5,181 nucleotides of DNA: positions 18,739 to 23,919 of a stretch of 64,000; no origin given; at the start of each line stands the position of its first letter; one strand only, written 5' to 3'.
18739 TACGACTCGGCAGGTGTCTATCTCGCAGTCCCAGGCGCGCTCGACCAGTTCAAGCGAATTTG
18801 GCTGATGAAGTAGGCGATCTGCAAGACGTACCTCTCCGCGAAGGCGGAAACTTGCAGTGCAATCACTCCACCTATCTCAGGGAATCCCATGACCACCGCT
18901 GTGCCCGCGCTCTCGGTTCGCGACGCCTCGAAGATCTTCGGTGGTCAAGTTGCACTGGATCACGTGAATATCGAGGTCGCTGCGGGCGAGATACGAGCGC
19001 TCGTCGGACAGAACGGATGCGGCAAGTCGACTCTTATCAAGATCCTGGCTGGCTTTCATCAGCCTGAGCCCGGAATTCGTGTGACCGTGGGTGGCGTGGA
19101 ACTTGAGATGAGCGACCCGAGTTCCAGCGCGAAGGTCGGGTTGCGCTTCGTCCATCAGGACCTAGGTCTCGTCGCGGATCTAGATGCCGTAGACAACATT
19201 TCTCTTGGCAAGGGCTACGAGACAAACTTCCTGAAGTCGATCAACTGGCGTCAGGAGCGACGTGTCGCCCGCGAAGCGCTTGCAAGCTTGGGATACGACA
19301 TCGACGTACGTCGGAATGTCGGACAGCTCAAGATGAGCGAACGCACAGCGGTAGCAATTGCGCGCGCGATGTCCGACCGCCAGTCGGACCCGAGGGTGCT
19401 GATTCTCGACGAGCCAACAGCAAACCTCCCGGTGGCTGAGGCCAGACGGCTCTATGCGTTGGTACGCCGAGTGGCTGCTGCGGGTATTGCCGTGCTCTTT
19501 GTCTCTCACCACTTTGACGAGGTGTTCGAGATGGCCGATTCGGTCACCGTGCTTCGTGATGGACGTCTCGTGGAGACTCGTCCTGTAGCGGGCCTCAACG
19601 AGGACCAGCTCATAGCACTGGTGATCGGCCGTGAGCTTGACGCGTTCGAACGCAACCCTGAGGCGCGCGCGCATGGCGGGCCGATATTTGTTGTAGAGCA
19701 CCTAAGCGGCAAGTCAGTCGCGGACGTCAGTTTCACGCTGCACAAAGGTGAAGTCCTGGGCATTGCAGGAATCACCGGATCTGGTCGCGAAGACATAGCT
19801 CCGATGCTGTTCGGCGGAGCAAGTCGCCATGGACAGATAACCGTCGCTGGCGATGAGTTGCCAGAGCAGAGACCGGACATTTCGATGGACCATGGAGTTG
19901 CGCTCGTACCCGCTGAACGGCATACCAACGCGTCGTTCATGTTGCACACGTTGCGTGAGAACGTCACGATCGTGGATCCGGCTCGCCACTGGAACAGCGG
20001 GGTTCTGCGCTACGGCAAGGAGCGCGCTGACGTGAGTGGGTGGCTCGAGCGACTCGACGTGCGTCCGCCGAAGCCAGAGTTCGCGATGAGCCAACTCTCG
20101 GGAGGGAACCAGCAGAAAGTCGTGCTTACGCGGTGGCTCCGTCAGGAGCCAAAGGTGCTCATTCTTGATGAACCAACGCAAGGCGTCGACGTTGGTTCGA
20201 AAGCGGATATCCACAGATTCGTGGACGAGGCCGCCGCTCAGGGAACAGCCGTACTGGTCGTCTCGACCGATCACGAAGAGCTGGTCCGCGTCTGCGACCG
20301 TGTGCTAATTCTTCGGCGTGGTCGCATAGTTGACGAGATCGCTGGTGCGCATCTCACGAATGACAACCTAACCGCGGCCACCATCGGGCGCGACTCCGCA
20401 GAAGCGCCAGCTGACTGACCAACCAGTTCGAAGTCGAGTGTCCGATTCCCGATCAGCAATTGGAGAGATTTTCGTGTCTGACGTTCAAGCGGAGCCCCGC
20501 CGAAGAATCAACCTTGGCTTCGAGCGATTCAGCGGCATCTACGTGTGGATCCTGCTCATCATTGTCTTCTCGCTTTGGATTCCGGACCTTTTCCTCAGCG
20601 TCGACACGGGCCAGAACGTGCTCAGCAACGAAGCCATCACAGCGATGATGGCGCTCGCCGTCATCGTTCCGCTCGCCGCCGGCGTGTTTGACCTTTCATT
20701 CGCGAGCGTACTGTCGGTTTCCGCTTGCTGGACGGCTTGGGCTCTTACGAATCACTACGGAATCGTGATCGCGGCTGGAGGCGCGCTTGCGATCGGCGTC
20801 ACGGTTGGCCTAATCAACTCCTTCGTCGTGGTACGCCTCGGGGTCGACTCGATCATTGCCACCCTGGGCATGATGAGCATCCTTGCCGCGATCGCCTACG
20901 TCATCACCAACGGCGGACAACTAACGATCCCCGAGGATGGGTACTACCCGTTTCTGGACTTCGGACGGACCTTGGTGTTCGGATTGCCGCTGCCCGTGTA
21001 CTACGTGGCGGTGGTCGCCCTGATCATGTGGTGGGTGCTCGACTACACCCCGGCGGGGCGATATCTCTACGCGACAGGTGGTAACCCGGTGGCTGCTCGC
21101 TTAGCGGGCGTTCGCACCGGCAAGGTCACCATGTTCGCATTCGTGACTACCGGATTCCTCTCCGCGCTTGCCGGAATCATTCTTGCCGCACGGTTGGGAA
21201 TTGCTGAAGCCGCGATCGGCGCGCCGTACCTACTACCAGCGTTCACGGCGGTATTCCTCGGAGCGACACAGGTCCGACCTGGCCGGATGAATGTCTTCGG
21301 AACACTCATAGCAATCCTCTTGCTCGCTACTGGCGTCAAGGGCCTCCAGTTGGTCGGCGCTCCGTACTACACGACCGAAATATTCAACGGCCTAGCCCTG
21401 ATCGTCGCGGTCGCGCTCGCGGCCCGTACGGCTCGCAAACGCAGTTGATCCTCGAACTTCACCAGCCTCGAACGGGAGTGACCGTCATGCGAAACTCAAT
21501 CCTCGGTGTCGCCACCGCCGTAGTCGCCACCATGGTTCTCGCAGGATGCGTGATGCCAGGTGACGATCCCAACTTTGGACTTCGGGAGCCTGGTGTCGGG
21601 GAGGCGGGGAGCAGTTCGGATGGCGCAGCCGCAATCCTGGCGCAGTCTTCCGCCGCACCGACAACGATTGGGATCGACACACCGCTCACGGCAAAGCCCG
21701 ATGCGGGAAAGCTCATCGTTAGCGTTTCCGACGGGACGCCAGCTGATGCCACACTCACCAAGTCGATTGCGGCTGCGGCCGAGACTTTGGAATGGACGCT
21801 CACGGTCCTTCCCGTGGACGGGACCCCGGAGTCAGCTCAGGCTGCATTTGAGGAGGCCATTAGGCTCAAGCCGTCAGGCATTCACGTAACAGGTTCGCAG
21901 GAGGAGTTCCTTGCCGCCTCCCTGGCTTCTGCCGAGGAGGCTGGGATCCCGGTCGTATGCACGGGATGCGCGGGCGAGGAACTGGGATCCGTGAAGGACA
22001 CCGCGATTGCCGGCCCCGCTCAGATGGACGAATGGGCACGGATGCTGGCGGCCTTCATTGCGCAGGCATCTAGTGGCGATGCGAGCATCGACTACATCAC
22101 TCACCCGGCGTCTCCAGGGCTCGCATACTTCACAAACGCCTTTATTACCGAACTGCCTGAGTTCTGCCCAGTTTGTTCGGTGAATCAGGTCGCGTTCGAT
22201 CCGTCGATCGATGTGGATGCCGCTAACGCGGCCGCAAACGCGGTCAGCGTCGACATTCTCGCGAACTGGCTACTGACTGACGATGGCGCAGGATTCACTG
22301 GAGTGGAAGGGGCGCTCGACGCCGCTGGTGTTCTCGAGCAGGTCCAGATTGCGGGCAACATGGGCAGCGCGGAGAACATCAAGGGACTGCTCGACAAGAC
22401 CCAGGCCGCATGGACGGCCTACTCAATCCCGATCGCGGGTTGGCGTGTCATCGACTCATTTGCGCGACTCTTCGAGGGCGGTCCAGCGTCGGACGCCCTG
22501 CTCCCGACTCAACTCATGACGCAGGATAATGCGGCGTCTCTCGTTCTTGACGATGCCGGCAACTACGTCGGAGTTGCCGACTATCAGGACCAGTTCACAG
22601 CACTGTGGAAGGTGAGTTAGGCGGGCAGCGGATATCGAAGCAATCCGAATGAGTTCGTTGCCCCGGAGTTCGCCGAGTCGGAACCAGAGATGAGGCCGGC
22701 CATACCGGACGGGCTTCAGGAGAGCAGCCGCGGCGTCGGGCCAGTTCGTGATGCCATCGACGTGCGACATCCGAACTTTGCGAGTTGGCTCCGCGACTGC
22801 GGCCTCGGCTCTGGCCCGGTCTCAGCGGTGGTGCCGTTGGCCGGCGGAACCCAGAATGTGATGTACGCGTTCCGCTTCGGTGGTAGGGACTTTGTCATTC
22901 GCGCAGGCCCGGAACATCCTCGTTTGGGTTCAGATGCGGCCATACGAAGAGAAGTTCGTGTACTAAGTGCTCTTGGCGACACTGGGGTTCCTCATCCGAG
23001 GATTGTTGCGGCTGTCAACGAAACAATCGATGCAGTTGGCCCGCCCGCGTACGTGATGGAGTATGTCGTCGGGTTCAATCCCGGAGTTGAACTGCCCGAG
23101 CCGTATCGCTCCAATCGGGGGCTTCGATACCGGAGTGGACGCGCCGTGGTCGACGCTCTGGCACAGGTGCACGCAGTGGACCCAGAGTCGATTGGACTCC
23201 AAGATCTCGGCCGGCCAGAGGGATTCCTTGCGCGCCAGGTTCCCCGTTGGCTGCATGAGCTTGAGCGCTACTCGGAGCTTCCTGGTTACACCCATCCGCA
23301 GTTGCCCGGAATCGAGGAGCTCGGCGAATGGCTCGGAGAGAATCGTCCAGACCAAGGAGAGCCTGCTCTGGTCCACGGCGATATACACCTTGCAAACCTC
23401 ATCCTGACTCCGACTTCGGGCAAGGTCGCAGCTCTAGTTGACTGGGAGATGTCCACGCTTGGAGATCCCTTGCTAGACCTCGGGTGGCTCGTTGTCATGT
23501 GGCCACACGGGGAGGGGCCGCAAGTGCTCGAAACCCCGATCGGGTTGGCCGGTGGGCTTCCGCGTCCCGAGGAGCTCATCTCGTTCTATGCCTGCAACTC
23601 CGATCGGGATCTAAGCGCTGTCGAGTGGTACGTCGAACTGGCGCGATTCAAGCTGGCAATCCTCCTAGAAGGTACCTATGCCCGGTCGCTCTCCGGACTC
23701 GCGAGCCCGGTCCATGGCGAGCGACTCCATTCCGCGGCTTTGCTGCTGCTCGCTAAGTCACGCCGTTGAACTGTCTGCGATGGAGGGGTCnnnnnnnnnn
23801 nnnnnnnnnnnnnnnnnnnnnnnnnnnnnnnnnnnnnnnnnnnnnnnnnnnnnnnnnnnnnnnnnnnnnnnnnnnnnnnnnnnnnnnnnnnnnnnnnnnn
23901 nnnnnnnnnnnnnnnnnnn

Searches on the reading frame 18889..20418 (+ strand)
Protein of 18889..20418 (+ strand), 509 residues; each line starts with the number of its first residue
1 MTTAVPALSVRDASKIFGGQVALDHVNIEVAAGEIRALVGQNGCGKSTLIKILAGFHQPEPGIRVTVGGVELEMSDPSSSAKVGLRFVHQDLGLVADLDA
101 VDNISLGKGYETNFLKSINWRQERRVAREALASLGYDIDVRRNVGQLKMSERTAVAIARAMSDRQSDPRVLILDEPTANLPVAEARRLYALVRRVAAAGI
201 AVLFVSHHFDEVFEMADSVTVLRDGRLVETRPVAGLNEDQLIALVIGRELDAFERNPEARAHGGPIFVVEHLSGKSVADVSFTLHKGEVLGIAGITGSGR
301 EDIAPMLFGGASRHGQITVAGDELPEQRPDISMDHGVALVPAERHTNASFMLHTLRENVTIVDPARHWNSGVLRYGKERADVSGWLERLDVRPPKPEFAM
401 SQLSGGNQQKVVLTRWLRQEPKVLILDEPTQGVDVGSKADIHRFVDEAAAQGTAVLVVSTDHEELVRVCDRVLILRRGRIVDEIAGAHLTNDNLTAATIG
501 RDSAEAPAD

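Call 25: search_protein_families(library=pfam, proteins=[window:18889-20418:+], max_evalue=0.001)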
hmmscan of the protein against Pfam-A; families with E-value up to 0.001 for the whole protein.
window:18889-20418:+ (509 aa): 5 families
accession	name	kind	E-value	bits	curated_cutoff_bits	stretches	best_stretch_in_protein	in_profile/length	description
PF00005.33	ABC_tran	-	1.6e-43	149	25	2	23-178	1-137/137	ABC transporter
PF13304.12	AAA_21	-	5.6e-11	43.5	27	0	37-59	3-25/304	AAA domain, putative AbiEii toxin, Type IV TA system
PF13401.12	AAA_22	-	0.00043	21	27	0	37-181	9-97/130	AAA domain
PF03193.22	RsgA_GTPase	-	0.00048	20.4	30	0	31-55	104-128/174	RsgA GTPase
PF13604.12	AAA_30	-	0.00073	19.8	27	0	34-66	19-50/191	AAA domain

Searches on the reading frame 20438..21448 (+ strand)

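Call 25: search_protein_families(library=pfam, proteins=[window:20438-21448:+], max_evalue=0.001)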
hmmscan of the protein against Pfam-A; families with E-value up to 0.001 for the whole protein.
window:20438-21448:+ (336 aa): 1 family
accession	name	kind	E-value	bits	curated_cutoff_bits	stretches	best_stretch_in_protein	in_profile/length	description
PF02653.21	BPD_transp_2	-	9.8e-33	113.9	26.8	1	60-324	4-268/269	Branched-chain amino acid transport system / permease component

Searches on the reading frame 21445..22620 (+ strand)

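Call 25: search_protein_families(library=pfam, proteins=[window:21445-22620:+], max_evalue=0.001)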
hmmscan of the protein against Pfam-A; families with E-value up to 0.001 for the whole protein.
window:21445-22620:+ (391 aa): 2 families
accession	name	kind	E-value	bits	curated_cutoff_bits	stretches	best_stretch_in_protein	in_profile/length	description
PF13407.12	Peripla_BP_4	-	5.7e-16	59.3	35.1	1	103-345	15-256/258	Periplasmic binding protein domain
PF00532.27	Peripla_BP_1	-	0.0003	20.8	22.2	1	98-178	13-92/281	Periplasmic binding proteins and sugar binding domain of LacI family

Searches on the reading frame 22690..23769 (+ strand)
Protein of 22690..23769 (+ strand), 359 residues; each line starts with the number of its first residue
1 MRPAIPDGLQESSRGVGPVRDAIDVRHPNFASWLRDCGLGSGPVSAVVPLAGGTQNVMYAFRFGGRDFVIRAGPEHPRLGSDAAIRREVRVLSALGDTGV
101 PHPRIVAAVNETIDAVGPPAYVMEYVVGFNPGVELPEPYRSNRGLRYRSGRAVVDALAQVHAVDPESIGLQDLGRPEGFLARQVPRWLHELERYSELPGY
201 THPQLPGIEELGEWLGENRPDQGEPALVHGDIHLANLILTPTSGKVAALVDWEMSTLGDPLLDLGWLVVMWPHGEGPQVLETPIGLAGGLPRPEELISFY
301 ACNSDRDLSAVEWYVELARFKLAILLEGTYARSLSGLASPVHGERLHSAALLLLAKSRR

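Call 25: search_protein_families(library=pfam, proteins=[window:22690-23769:+], max_evalue=0.001)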
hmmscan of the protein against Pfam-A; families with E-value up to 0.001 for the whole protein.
window:22690-23769:+ (359 aa): 2 families
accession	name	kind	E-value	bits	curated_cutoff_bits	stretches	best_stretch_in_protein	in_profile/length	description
PF01636.29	APH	-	1.3e-38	133.6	23.2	1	47-282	2-224/239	Phosphotransferase enzyme family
PF02958.26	EcKL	-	0.00064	19.6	22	0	225-270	215-263/294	Ecdysteroid kinase-like family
